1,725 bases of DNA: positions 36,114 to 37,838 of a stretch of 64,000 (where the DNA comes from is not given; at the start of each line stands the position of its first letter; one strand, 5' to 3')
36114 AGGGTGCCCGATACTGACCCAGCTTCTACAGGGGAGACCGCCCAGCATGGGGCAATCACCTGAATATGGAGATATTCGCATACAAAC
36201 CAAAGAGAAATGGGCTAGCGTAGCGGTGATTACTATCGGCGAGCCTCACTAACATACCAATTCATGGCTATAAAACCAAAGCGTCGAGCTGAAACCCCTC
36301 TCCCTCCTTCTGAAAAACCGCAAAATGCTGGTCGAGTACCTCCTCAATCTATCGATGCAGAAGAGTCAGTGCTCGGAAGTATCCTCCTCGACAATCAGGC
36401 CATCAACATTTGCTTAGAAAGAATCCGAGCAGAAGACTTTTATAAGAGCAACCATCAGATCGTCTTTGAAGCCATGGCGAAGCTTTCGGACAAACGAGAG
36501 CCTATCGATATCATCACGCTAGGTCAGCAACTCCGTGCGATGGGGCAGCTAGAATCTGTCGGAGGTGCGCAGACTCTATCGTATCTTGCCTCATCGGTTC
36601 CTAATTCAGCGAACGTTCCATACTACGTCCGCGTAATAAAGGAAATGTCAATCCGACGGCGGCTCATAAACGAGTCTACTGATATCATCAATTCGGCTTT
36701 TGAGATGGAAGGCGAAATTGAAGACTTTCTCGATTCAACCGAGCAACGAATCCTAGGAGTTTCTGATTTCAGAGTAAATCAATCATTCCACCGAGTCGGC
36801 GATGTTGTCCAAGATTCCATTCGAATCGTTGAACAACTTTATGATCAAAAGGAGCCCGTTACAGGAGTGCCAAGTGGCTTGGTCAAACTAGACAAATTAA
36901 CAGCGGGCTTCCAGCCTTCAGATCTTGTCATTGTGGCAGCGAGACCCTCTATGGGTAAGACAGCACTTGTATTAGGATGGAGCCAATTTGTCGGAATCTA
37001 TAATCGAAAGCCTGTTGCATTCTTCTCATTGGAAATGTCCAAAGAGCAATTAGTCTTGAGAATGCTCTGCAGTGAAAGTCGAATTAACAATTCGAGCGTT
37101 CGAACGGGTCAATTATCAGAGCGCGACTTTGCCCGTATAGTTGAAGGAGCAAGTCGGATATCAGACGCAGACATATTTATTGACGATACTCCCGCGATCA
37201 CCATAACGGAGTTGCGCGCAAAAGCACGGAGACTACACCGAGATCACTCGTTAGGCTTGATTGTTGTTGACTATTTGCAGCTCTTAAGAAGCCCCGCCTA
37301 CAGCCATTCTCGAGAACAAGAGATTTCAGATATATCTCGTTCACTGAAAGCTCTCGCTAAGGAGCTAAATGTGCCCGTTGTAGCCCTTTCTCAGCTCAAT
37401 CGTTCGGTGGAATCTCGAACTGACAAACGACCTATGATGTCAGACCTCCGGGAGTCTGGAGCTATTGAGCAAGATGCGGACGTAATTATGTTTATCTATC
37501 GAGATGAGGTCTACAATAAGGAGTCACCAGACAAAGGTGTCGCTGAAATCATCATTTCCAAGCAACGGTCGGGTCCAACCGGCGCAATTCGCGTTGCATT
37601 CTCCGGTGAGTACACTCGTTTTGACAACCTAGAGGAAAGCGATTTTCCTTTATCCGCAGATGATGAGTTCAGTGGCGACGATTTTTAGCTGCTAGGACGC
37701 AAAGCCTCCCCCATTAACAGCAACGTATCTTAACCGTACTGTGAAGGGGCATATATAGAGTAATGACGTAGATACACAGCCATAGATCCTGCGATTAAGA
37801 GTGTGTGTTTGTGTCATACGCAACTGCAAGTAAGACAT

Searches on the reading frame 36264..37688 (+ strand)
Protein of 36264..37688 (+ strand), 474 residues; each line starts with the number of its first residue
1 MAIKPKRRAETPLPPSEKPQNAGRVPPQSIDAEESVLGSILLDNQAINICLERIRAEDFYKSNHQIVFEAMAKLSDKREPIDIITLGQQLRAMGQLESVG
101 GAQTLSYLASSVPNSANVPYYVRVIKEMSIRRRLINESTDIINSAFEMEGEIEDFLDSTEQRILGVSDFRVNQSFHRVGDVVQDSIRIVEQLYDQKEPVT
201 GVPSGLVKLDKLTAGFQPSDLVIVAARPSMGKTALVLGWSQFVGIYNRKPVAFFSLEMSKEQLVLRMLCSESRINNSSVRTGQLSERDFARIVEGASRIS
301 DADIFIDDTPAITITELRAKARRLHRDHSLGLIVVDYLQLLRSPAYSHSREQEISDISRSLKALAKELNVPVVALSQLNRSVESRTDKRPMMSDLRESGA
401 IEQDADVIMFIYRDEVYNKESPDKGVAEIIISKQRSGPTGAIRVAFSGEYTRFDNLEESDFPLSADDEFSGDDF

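Call 9: search_protein_families(library=pfam, proteins=[window:36264-37688:+], max_evalue=0.001)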
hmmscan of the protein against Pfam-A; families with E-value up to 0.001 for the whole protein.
window:36264-37688:+ (474 aa): 3 families
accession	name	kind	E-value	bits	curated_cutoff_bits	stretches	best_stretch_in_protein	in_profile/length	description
PF03796.21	DnaB_C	-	5.6e-111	370.4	27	1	201-455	1-255/255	DnaB-like helicase C terminal domain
PF00772.26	DnaB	-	7.2e-34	116.4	23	1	26-127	2-103/103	DnaB-like helicase N terminal domain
PF13481.12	AAA_25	-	7.6e-08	32.6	27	1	208-378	21-190/195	AAA domain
